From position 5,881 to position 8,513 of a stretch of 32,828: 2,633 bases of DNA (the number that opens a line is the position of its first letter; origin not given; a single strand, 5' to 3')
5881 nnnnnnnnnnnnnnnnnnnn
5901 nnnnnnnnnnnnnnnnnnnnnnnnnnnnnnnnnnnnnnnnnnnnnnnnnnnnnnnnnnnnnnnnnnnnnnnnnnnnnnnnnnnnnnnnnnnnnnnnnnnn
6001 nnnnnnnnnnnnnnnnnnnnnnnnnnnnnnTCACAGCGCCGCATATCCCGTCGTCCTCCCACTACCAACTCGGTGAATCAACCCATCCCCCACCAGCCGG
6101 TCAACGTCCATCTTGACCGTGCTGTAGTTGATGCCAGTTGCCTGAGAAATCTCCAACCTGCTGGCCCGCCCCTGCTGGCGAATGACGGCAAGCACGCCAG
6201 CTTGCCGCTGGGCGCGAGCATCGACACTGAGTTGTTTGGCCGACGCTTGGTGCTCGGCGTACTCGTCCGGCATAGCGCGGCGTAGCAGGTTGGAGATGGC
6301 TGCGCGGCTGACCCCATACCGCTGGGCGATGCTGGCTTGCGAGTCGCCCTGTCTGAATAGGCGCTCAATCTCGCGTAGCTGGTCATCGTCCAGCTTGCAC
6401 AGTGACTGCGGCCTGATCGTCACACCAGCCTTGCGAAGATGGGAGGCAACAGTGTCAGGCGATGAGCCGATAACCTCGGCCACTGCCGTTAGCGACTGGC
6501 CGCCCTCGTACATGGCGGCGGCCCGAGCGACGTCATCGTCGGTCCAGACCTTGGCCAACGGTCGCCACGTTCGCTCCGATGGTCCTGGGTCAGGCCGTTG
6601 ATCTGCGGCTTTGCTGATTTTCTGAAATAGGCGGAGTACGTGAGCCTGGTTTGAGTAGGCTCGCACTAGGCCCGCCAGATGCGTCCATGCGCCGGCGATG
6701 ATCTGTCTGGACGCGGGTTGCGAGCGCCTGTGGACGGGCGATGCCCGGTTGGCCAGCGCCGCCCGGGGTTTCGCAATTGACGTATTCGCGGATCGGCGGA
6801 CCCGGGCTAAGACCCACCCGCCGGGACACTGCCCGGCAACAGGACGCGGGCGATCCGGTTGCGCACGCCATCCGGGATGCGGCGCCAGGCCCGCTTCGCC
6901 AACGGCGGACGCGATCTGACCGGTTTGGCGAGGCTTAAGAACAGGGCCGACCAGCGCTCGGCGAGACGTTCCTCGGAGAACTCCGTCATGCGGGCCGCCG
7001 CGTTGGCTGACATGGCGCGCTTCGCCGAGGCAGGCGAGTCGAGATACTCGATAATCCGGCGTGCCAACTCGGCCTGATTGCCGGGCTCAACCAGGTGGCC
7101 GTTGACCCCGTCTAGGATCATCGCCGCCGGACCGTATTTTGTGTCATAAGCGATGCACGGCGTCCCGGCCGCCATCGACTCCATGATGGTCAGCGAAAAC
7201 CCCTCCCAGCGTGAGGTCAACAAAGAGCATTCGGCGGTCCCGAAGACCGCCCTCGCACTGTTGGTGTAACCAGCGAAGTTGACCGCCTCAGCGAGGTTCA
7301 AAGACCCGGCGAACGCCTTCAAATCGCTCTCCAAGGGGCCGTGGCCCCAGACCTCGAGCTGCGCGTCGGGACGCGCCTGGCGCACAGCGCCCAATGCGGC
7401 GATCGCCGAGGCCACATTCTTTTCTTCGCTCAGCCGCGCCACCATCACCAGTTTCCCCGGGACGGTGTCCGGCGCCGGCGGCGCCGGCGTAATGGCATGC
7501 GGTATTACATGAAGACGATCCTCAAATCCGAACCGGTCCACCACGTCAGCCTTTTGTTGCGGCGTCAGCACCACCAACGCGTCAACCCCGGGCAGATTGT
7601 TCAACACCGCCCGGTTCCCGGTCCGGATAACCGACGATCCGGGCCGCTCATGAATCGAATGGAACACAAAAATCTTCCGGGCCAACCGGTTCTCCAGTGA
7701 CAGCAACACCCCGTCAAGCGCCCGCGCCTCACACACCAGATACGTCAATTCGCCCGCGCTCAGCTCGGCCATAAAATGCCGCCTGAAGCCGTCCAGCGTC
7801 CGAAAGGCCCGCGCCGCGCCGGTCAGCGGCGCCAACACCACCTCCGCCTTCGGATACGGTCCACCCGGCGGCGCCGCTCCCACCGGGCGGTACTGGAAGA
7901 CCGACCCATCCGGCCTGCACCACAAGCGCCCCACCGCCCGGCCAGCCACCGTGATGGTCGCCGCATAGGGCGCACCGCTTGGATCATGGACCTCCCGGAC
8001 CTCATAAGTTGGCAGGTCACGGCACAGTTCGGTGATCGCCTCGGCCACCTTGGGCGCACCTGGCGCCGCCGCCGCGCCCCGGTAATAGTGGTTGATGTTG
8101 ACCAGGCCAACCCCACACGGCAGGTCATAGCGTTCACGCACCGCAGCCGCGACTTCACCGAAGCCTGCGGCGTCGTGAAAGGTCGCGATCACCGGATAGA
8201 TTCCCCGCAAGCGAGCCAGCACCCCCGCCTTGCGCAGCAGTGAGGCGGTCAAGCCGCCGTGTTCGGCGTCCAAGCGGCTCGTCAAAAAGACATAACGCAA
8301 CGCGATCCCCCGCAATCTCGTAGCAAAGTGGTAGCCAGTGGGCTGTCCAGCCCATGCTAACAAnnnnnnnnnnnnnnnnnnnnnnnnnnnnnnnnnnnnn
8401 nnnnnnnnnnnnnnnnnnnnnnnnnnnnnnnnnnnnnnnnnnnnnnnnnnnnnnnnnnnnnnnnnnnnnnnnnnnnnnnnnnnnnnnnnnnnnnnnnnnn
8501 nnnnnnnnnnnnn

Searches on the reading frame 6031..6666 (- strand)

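Call 7: search_protein_families(library=pfam, proteins=[window:6031-6666:-], max_evalue=0.01)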
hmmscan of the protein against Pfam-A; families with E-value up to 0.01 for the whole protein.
window:6031-6666:- (211 aa): 38 families (the best 25 are shown)
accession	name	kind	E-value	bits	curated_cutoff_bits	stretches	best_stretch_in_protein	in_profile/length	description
PF13936.12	HTH_38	-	4.4e-13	49.2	27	2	92-130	5-43/44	Helix-turn-helix domain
PF13412.12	HTH_24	-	2.6e-10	40.2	21.9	1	158-197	8-47/48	Winged helix-turn-helix DNA-binding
PF13384.12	HTH_23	-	4e-09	36.5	24.6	1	102-130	12-40/50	Homeodomain-like domain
PF12802.13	MarR_2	-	8.4e-08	32.7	27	1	154-203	6-56/61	MarR family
PF08281.18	Sigma70_r4_2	-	3.2e-07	30.3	25.7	0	106-132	25-51/54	Sigma-70, region 4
PF02796.21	HTH_7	-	9.1e-07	29.4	23.8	0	91-122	5-36/45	Helix-turn-helix domain of resolvase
PF04545.22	Sigma70_r4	-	1.1e-06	28.5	24.1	1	91-132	4-45/50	Sigma-70, region 4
PF13518.12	HTH_28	-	1.3e-06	28.8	25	0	103-130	8-35/52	Helix-turn-helix domain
PF14493.12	HTH_40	-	3.6e-06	27.6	27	0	50-100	6-57/89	Helix-turn-helix domain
PF01047.28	MarR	-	4.5e-06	26.9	24.6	0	155-199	5-49/59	MarR family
PF04967.18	HTH_10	-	4.9e-06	26.7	23.1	0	111-132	27-48/53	HTH DNA binding domain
PF13551.12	HTH_29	-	5.9e-05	23.5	28.1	0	101-130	5-35/64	Winged helix-turn helix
PF12840.13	HTH_20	-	7.2e-05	23.1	27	0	53-79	15-41/51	Helix-turn-helix domain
PF13404.12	HTH_AsnC-type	-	0.00016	21.8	27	0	159-191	9-41/42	AsnC-type helix-turn-helix domain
PF13542.12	HTH_Tnp_ISL3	-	0.00017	21.4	27.4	0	100-131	20-50/51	Helix-turn-helix domain of transposase family ISL3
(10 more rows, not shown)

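Call 8: search_protein_families(library=ncbifam, proteins=[window:6031-6666:-], max_evalue=0.01)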
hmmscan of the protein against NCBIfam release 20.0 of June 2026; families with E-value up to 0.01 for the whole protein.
window:6031-6666:- (211 aa): 17 families
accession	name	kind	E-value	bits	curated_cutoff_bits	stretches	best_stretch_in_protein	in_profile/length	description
NF033545.0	transpos_IS630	equivalog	2e-07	30.8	100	1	99-135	4-40/299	IS630 family transposase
TIGR02937.1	sigma70-ECF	superfamily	2.5e-07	30.5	42.9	1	89-132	115-158/165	sigma-70 family RNA polymerase sigma factor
NF040595.1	HTH_Cbp1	equivalog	3.5e-07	30.2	140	1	47-131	6-86/135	CRISPR DNA repeat-binding protein Cbp1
NF033546.1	transpos_IS21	equivalog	5.3e-06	26.2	160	1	102-166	3-69/294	IS21 family transposase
TIGR01884.1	cas_HTH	subfamily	1.3e-05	24.6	60.2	0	154-208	143-196/202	CRISPR-associated CARF protein Csa3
NF008273.0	PRK11050.1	equivalog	0.00017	21.2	153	0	92-139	37-86/156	manganese-binding transcriptional regulator MntR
TIGR02985.1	Sig70_bacteroi1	subfamily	0.00026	21.2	126.4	0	55-85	129-159/162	RNA polymerase sigma-70 factor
NF033788.1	HTH_metalloreg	subfamily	0.00027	20.7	55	0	158-209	16-67/77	metalloregulator ArsR/SmtB family transcription factor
NF007297.0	PRK09775.1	equivalog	0.0003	19.6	401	0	158-210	6-56/446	type II toxin-antitoxin system HipA family toxin YjjJ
NF033577.2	transpos_IS481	equivalog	0.0015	18.1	224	0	98-184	4-98/284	IS481 family transposase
TIGR03879.1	near_KaiC_dom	domain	0.0018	18.7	65.1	0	47-79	23-58/91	probable regulatory domain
TIGR02980.1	SigBFG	subfamily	0.0047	16.6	234.35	1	54-132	144-219/227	SigB/SigF/SigG family RNA polymerase sigma factor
TIGR02989.1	Sig-70_gvs1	subfamily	0.0065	16.4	124.55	0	51-79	121-149/158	RNA polymerase sigma-70 factor, Rhodopirellula/Verrucomicrobium family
NF047595.1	IS66_ISRel24_TnpA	equivalog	0.0067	17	74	0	96-178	10-92/113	IS66-like element accessory protein TnpA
TIGR04111.1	BcepMu_gp16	hypoth_equivalog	0.0073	16.2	34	0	101-130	7-36/55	phage-associated protein, BcepMu gp16 family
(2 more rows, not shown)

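Call 73: search_protein_families(library=padloc, proteins=[window:6031-6666:-], max_evalue=0.001)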
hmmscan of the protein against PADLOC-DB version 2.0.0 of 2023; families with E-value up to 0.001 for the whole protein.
window:6031-6666:- (211 aa): 6 families
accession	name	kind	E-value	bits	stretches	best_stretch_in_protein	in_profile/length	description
PDLC01848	CARF3--CARF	-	1.2e-06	26.3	0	146-199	131-181/197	-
PDLC01434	CasR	-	2.4e-06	25.6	0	152-204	127-178/191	"CAS-I,CAS-II,CAS-III,CAS-IV,CAS-V,CAS-VI; associated_signaling"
PDLC01268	CasR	-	5.8e-06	24.4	0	153-203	124-171/179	"CAS-I,CAS-II,CAS-III,CAS-IV,CAS-V,CAS-VI; associated_signaling"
PDLC01044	Csa3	-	9.5e-05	20.4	0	154-203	137-183/194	Type I-A associated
PDLC01858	CARF3--CARF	-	0.00019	19.4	1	135-205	129-195/204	-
PDLC04133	mad1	-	0.00052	18.3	0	110-130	8-28/60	mads_1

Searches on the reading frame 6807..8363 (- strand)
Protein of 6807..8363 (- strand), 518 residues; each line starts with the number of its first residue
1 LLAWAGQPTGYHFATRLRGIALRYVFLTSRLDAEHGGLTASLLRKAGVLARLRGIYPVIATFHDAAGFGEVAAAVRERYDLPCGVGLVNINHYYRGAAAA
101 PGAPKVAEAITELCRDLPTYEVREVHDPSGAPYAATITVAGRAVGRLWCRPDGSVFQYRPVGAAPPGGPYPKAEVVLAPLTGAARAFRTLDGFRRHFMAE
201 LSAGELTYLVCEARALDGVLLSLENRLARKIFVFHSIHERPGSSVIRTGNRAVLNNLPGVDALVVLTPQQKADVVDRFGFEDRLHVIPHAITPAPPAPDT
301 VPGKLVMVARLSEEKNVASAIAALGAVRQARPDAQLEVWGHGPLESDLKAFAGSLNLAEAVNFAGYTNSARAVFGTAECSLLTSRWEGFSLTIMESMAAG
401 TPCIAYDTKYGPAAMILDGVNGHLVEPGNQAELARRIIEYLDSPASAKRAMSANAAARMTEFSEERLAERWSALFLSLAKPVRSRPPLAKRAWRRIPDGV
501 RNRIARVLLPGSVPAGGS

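Call 7: search_protein_families(library=pfam, proteins=[window:6807-8363:-], max_evalue=0.01)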
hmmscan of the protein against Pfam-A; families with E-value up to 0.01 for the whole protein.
window:6807-8363:- (518 aa): 4 families
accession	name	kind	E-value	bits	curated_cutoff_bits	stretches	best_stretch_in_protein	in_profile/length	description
PF00534.26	Glycos_transf_1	-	1.2e-33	116.5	26.4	1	303-455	16-169/172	Glycosyl transferases group 1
PF13692.12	Glyco_trans_1_4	-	1.1e-28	100.8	27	1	304-442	3-141/142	Glycosyl transferases group 1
PF20706.3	GT4-conflict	-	3e-08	33.5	26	1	297-447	188-361/385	Family 4 Glycosyltransferase in conflict systems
PF13439.12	Glyco_transf_4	-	4.3e-05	24.1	28.5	1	229-292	98-167/170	Glycosyltransferase Family 4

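Call 8: search_protein_families(library=ncbifam, proteins=[window:6807-8363:-], max_evalue=0.01)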
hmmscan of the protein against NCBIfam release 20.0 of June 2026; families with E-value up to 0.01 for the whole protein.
window:6807-8363:- (518 aa): 33 families (the best 25 are shown)
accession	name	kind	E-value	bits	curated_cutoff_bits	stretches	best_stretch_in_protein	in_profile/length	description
NF047880.1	glyco_SdgA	exception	2.8e-42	144.9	800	1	187-474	199-486/488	serine-aspartate repeat adhesin O-glycosyltransferase SdgA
NF047881.1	glyco_SdgB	exception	5.8e-33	114.3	800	1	234-473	245-491/496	serine-aspartate repeat adhesin O-glycosyltransferase SdgB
TIGR03088.1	stp2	hypoth_equivalog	3e-21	75.9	409.05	1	305-475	197-370/374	TIGR03088 family PEP-CTERM/XrtA system glycosyltransferase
NF007396.0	PRK09922.1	equivalog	4.6e-21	75.1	385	1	302-448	182-331/361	lipopolysaccharide 1,6-galactosyltransferase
NF041876.1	EPS_EpsE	equivalog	3.5e-20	72.6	400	1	294-469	206-387/389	exopolysaccharide biosynthesis GT4 family glycosyltransferase EpsE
TIGR03999.1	thiol_BshA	equivalog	2e-18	66.5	273.7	1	308-478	205-373/375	N-acetyl-alpha-D-glucosaminyl L-malate synthase BshA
TIGR02918.1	TIGR02918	equivalog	5.1e-16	58.5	574.6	1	259-474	270-496/500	accessory Sec system glycosyltransferase GtfA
NF050063.1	ProtGlycPglJ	equivalog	7.8e-14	51.6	500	1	305-469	197-357/363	N-acetylgalactosamine-N,N'-diacetylbacillosaminyl-diphospho-undecaprenol 4-alpha-N-acetylgalactosaminyltransferase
NF038229.1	Glyco4_Geo_Pelo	equivalog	5.2e-10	38.9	400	1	251-476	101-334/338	GPMC system family 4 glycosyltransferase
TIGR04047.1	MSMEG_0565_glyc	hypoth_equivalog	6.9e-10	38.6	259.85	1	308-457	199-355/373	MSMEG_0565 family glycosyltransferase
NF050056.1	ProtGlycPglH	equivalog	1e-09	38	600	1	305-474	182-349/354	GalNAc-alpha-(1->4)-GalNAc-alpha-(1->3)-diNAcBac-PP-undecaprenol alpha-1,4-N-acetyl-D-galactosaminyltransferase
TIGR02095.1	glgA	subfamily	4.1e-09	35.6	328.45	1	305-477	297-476/477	glycogen/starch synthase, ADP-glucose type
TIGR04005.1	wcaL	equivalog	4.6e-09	35.6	537.6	1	299-468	219-396/406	colanic acid biosynthesis glycosyltransferase WcaL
TIGR03449.1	mycothiol_MshA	equivalog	8.4e-09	34.8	462.5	1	346-474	271-399/406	D-inositol-3-phosphate glycosyltransferase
NF049988.1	MGlcDAGSynMgs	equivalog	9.6e-09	35.1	400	1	306-480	217-389/398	alpha-monoglucosyldiacylglycerol synthase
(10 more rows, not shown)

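Call 73: search_protein_families(library=padloc, proteins=[window:6807-8363:-], max_evalue=0.001)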
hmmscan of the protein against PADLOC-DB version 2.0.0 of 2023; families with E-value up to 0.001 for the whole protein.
window:6807-8363:- (518 aa): 0 families
